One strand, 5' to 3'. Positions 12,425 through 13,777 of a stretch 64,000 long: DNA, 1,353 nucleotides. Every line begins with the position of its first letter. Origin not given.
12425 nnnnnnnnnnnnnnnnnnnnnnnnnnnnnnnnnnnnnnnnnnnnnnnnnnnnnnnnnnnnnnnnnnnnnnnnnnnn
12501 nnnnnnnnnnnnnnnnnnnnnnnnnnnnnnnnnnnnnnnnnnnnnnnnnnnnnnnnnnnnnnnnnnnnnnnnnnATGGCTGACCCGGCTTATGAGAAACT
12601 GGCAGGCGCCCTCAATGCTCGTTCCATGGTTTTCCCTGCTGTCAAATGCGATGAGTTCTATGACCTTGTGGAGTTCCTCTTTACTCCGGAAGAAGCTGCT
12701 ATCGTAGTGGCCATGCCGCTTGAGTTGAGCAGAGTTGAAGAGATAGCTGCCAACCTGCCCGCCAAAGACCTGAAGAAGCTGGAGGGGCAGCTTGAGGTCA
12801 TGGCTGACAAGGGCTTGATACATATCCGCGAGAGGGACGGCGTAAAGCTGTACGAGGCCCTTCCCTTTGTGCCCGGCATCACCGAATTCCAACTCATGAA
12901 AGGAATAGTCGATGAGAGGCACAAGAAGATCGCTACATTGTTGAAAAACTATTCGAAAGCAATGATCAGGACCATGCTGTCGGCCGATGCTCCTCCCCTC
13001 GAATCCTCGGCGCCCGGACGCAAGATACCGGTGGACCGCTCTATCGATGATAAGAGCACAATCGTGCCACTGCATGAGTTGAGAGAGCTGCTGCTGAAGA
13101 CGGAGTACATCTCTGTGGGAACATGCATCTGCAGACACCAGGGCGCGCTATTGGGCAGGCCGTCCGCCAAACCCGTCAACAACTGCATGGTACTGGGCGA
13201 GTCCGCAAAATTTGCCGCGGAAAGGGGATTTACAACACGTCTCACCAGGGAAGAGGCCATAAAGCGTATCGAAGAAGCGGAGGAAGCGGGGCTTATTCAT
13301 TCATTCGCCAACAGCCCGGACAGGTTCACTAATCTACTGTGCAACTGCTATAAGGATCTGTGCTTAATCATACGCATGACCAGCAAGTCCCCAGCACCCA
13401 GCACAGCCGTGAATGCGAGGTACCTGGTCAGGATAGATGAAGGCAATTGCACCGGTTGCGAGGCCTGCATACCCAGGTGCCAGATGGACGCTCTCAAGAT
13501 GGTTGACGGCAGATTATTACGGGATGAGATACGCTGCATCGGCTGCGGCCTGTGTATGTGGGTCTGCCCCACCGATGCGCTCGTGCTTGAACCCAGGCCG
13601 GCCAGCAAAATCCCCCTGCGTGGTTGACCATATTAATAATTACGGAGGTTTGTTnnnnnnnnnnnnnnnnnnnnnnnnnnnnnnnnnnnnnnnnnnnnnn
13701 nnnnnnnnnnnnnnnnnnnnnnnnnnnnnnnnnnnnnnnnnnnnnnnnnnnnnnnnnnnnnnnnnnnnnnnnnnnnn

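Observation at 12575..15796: Tandem triplication of an unrecognised cysteine-rich Fe-S protein family immediately downstream of porGDAB.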

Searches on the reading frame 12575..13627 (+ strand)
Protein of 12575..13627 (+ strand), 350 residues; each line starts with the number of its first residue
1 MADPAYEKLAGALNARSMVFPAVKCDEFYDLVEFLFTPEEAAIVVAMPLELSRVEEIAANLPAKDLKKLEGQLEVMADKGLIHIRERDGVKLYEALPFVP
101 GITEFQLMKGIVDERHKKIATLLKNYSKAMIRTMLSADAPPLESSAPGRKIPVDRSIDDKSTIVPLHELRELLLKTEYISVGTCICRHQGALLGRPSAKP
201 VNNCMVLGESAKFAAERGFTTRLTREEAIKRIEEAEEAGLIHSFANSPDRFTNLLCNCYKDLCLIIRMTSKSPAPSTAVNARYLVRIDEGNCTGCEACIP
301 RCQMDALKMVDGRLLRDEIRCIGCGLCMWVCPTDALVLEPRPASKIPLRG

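Call 3: search_protein_families(library=pfam, proteins=[window:12575-13627:+], max_evalue=0.01)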
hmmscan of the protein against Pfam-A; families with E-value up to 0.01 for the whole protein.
window:12575-13627:+ (350 aa): 11 families
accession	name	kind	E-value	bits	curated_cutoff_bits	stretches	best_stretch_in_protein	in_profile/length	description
PF00037.32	Fer4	-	3.2e-13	49.3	21.1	2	317-336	4-23/24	4Fe-4S binding domain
PF12838.12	Fer4_7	-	6.7e-09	36.5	27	2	291-335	1-52/52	4Fe-4S dicluster domain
PF14697.11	Fer4_21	-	6.7e-09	36.2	35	1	286-336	2-57/59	4Fe-4S dicluster domain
PF12797.12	Fer4_2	-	8.4e-09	35.3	24.5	1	315-333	4-22/22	4Fe-4S binding domain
PF13187.11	Fer4_9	-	5.1e-08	33.3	27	1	291-335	1-51/52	4Fe-4S dicluster domain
PF12837.12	Fer4_6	-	6.8e-08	32.5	25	1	320-336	8-24/24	4Fe-4S binding domain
PF13237.11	Fer4_10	-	5.1e-07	30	25.5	2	285-332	2-53/53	4Fe-4S dicluster domain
PF25160.1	LdpA_Fe-S-bd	-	1.1e-05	25.6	27.6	0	320-335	27-42/49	LdpA Fe-S cluster-binding domain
PF13484.11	Fer4_16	-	2e-05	25.7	30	1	320-339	1-20/66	4Fe-4S double cluster binding domain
PF12798.12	Fer4_3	-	2.9e-05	25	27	1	321-335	1-15/15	4Fe-4S binding domain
PF12800.12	Fer4_4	-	0.0075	17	24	0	320-333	3-16/17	4Fe-4S binding domain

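Call 4: search_protein_families(library=ncbifam, proteins=[window:12575-13627:+], max_evalue=0.01)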
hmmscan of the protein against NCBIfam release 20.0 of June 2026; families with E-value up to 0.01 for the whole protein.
window:12575-13627:+ (350 aa): 67 families (the best 25 are shown)
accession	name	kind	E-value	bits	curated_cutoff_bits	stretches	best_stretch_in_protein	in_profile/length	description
TIGR02700.1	flavo_MJ0208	hypoth_equivalog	9.8e-10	38.1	251.35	1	283-336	141-194/234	dihydromethanopterin reductase (acceptor)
TIGR01944.1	rnfB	subfamily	1.7e-09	37.5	68.7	1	277-342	100-166/190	RnfABCDGE type electron transport complex subunit B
TIGR02912.1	sulfite_red_C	equivalog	1.7e-08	33.8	324.1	1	286-337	165-219/314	sulfite reductase subunit C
TIGR04105.1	FeFe_hydrog_B1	subfamily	1.7e-08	33.6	450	1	291-344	112-167/462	monomeric [FeFe] hydrogenase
NF040770.1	hetero_SS_HdrA2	exception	2.3e-08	32.7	1100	1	285-339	572-626/777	CoB-CoM heterodisulfide reductase HdrA2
NF043069.1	T4HPD_activ_SAM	equivalog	3.5e-08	33.2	425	1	285-335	46-96/299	trans-4-hydroxy-L-proline dehydratase activase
NF005506.0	PRK07118.1-5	equivalog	4.6e-08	32.8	388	2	292-345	143-196/279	Fe-S cluster domain-containing protein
NF045874.1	Vhu_polyferre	exception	8.2e-08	31.4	600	1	255-340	91-178/381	F420-non-reducing hydrogenase associated-polyferredoxin VhuB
NF041891.1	hdrA_Methbact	equivalog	8.7e-08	30.8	1300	1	284-339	566-621/762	ferredoxin:CoB-CoM heterodisulfide reductase subunit HdrA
TIGR03294.1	FrhG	equivalog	1.3e-07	31.6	245.5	1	287-333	171-217/228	coenzyme F420 hydrogenase subunit gamma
NF058577.1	FdxA_fam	equivalog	1.6e-07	31.4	65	1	291-335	8-52/52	4Fe-4S ferredoxin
TIGR04041.1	activase_YjjW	hypoth_equivalog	2.3e-07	30.5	250.2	1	291-335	42-86/276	YjjW family glycine radical enzyme activase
NF003475.0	PRK05113.1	equivalog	9.6e-07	28.8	203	1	279-340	102-164/190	electron transport complex subunit RsxB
NF005415.0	PRK06991.1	equivalog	1.2e-06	28.4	281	1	317-338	83-104/284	electron transport complex subunit RsxB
TIGR02936.1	fdxN_nitrog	equivalog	1.7e-06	28.1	80.55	0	281-310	12-41/91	ferredoxin III, nif-specific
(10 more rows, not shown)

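Call 82: list_cluster_members(proteins=[window:12575-13627:+, window:13655-14710:+, window:14741-15796:+, window:15806-16435:-])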
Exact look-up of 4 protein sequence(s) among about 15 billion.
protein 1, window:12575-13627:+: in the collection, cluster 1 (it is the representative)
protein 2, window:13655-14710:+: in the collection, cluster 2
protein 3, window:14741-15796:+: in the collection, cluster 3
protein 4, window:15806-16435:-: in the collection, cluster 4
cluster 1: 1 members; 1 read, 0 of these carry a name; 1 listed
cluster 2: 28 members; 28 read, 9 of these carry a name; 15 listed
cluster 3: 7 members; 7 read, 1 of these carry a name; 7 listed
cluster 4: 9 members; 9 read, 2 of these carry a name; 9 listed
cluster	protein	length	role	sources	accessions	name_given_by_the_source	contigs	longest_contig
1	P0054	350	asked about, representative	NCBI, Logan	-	-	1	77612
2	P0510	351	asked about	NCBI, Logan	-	-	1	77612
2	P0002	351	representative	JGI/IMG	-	-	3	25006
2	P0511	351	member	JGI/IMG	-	NAD-dependent dihydropyrimidine dehydrogenase PreA subunit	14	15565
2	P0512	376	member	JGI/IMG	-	electron transport complex protein RnfB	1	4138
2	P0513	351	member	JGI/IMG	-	electron transport complex protein RnfB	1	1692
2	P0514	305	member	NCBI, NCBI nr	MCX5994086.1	MAG: 4Fe-4S binding protein, partial [Chloroflexi bacterium] | 4Fe-4S binding protein [Chloroflexota bacterium]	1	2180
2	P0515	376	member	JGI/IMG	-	electron transport complex protein RnfB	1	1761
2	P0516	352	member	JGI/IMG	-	NAD-dependent dihydropyrimidine dehydrogenase PreA subunit/predicted transcriptional ...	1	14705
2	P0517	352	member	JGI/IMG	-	NAD-dependent dihydropyrimidine dehydrogenase PreA subunit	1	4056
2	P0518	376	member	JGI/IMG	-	electron transport complex protein RnfB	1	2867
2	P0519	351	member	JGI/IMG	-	NAD-dependent dihydropyrimidine dehydrogenase PreA subunit/DNA-binding transcriptional ...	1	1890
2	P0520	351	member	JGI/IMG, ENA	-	-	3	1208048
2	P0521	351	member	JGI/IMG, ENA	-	-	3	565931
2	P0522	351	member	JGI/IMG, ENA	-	-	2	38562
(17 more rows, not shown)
